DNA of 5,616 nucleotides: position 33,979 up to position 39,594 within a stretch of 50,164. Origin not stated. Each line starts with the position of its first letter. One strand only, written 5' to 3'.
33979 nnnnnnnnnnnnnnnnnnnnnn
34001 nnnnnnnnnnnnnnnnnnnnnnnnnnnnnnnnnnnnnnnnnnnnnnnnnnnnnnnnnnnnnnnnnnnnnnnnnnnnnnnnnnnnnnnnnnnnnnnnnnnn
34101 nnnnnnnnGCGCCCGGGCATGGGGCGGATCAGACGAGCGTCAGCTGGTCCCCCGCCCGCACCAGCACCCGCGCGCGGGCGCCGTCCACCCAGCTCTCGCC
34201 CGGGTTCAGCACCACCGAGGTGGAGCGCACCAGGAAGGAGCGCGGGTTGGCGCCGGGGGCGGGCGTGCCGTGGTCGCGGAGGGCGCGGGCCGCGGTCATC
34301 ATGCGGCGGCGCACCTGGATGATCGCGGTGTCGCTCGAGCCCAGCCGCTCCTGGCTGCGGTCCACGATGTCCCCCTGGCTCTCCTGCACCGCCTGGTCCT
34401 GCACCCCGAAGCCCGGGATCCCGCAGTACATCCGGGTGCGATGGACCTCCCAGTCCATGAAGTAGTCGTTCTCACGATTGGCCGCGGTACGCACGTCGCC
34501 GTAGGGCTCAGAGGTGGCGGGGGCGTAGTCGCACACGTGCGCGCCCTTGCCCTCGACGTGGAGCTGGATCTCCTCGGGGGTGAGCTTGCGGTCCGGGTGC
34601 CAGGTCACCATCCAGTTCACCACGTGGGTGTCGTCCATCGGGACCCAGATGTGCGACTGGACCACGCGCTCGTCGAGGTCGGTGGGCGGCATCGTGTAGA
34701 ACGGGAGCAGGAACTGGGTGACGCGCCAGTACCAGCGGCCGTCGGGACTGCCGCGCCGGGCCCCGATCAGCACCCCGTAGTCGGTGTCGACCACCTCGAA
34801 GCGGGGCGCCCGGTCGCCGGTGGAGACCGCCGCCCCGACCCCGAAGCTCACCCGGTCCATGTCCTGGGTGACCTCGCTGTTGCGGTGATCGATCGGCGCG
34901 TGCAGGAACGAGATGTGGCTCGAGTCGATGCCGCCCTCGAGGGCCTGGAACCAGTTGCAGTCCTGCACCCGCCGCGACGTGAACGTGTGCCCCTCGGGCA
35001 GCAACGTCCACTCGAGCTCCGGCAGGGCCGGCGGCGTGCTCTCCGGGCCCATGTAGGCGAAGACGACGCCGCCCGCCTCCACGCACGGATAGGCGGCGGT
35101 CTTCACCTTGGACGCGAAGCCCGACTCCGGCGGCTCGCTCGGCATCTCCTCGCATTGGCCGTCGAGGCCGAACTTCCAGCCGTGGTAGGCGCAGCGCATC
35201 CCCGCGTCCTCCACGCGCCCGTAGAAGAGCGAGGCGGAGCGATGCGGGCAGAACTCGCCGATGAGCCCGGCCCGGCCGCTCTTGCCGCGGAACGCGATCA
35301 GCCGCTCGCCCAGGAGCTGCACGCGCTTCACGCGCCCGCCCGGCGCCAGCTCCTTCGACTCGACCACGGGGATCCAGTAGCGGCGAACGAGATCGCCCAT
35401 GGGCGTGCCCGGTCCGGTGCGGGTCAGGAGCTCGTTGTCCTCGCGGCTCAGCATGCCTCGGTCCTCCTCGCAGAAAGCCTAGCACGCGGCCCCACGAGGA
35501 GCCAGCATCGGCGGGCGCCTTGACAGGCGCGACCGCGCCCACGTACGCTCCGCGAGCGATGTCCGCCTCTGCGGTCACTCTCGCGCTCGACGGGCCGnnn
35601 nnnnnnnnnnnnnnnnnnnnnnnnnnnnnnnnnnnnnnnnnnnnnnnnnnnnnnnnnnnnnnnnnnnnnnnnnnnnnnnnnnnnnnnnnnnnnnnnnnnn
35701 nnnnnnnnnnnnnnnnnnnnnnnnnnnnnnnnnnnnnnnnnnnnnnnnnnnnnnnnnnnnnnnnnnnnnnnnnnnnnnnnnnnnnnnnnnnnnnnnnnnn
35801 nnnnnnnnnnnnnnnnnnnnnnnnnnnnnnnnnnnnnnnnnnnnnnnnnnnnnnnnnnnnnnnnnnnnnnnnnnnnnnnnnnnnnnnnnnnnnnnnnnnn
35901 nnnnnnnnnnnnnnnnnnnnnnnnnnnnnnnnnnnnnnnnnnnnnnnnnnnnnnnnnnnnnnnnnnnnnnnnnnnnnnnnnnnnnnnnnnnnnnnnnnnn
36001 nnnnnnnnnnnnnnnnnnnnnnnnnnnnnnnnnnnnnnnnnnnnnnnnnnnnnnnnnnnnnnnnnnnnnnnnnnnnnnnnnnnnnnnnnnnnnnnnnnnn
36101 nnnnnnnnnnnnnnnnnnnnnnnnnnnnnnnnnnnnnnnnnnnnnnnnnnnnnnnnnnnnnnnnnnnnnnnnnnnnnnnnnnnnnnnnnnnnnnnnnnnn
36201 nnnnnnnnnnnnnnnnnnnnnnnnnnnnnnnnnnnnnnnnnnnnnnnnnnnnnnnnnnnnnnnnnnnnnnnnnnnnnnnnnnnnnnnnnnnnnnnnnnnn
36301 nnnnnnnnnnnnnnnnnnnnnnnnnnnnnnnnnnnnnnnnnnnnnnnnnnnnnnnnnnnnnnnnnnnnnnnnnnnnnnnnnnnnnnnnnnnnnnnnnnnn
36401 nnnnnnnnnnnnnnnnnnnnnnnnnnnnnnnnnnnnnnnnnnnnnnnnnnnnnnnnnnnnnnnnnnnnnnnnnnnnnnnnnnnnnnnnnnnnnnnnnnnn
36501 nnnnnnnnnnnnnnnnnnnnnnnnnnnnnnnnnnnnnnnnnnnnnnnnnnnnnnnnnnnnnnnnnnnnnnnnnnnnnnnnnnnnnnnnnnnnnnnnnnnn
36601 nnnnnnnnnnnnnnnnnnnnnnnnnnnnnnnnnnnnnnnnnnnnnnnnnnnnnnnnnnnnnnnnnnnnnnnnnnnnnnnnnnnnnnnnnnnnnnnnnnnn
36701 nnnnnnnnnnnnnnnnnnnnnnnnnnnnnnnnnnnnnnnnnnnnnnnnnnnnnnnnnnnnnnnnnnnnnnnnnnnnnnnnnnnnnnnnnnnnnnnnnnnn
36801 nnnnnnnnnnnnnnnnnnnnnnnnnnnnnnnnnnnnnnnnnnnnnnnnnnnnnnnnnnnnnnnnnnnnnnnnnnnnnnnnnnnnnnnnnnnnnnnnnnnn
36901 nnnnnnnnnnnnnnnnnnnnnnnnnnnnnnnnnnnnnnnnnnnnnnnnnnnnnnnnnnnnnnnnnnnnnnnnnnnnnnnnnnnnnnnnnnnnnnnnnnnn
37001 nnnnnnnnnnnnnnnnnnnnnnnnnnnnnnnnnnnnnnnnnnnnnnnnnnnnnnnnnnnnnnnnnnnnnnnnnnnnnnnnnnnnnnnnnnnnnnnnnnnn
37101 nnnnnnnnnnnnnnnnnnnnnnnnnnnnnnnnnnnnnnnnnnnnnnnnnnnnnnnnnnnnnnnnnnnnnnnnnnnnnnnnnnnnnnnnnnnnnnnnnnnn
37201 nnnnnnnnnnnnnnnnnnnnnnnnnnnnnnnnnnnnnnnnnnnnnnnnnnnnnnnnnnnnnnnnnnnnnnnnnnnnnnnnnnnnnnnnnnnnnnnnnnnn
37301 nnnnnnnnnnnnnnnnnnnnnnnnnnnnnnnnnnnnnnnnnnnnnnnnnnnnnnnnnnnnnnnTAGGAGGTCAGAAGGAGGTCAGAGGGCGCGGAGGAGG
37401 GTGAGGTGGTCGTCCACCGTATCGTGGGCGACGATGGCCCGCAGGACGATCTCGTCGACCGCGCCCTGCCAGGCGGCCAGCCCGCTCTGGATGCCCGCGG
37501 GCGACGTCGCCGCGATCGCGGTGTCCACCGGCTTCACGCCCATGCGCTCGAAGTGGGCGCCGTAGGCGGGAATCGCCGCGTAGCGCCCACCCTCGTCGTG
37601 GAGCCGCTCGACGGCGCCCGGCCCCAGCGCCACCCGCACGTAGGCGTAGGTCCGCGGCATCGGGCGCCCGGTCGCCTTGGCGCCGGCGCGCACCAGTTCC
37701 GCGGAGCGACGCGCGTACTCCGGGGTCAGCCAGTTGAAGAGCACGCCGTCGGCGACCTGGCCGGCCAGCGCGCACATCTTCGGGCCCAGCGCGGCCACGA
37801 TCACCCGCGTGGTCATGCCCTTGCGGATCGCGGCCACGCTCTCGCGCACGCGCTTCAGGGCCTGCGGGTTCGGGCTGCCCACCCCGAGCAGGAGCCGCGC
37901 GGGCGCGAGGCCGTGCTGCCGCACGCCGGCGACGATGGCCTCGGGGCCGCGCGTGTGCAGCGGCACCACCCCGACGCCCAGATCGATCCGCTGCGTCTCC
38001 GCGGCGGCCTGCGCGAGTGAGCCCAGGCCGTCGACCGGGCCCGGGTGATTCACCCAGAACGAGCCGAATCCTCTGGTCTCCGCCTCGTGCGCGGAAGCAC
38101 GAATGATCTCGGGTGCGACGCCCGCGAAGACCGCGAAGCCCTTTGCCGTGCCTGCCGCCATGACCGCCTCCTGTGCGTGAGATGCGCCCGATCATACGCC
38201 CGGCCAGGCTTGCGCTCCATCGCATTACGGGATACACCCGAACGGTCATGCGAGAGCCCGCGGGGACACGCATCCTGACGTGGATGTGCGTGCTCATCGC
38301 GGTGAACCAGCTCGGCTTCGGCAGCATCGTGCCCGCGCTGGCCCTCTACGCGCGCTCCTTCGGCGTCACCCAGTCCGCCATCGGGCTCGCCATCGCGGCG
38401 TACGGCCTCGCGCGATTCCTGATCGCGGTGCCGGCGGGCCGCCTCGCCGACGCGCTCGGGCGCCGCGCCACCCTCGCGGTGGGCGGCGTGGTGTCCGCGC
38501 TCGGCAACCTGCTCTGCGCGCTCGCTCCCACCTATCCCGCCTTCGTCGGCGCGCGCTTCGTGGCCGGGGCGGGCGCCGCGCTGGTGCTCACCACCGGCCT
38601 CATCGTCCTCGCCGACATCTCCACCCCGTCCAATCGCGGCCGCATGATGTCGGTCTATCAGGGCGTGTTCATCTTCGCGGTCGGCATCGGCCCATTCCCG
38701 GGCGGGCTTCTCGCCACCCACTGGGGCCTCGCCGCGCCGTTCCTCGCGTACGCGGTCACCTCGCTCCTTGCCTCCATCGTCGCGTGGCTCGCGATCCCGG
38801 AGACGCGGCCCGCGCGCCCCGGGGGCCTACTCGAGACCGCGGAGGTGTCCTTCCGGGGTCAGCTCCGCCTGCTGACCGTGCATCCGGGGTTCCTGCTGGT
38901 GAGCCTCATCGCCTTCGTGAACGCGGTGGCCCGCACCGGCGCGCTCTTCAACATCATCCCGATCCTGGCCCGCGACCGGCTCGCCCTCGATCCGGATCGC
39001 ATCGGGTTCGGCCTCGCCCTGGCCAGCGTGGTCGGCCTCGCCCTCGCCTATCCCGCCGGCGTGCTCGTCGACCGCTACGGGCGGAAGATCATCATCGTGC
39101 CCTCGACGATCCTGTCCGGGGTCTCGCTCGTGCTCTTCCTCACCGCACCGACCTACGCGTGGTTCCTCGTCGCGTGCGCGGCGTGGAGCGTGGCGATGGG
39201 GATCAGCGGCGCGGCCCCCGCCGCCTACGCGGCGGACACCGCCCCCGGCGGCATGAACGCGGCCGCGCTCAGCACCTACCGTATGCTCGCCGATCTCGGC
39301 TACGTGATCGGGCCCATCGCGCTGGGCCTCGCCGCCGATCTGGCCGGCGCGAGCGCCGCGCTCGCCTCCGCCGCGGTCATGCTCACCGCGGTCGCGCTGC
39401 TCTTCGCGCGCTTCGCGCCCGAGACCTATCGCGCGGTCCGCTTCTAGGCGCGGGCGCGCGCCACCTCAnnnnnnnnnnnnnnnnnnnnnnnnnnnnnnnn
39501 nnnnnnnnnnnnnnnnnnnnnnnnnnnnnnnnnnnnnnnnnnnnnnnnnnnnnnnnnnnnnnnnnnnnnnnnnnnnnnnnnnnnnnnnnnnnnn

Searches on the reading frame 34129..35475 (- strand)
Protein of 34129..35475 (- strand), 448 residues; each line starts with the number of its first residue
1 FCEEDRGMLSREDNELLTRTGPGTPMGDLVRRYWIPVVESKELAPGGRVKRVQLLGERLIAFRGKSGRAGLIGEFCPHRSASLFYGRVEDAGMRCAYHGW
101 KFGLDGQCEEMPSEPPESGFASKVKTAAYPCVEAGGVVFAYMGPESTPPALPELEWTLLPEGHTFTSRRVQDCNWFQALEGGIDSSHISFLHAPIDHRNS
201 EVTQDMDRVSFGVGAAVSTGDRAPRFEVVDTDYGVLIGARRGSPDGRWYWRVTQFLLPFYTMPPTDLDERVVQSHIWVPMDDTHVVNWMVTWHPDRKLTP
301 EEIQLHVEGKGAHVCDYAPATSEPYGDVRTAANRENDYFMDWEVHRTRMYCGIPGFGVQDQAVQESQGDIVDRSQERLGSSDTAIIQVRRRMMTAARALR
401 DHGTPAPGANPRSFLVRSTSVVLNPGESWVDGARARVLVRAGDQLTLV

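Call 71: search_protein_families(library=pfam, proteins=[window:34129-35475:-], max_evalue=0.001)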
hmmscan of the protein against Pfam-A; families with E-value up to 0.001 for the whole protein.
window:34129-35475:- (448 aa): 2 families
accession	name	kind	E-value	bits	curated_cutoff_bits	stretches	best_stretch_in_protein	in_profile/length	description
PF19301.5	LigXa_C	-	4.1e-37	128.4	27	1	140-409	1-258/304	LigXa C-terminal domain like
PF00355.32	Rieske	-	6.7e-18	64.8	20.3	1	34-116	2-83/88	Rieske [2Fe-2S] domain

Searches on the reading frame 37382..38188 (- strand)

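Call 89: search_protein_families(library=pfam, proteins=[window:37382-38188:-], max_evalue=0.0001)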
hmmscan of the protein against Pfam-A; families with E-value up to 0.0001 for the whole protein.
window:37382-38188:- (268 aa): 1 family
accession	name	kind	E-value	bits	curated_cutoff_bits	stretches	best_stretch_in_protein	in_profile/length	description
PF00296.26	Bac_luciferase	-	1.7e-17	64.2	27.9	2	127-190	166-232/314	Luciferase-like monooxygenase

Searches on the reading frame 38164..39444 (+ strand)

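Call 89: search_protein_families(library=pfam, proteins=[window:38164-39444:+], max_evalue=0.0001)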
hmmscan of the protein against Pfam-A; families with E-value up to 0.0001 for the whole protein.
window:38164-39444:+ (427 aa): 4 families
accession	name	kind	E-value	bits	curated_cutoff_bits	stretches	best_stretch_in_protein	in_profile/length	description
PF07690.21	MFS_1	-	4.6e-54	184.1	33.4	2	42-250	2-213/347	Major Facilitator Superfamily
PF00083.30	Sugar_tr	-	1.4e-10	41.1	22.3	1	69-214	44-194/452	Sugar (and other) transporter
PF12832.13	MFS_1_like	-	9e-06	25.4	25.2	0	38-190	214-368/373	MFS_1 like family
PF05977.19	MFS_3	-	2.7e-05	23.2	27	1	65-418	39-394/524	Transmembrane secretion effector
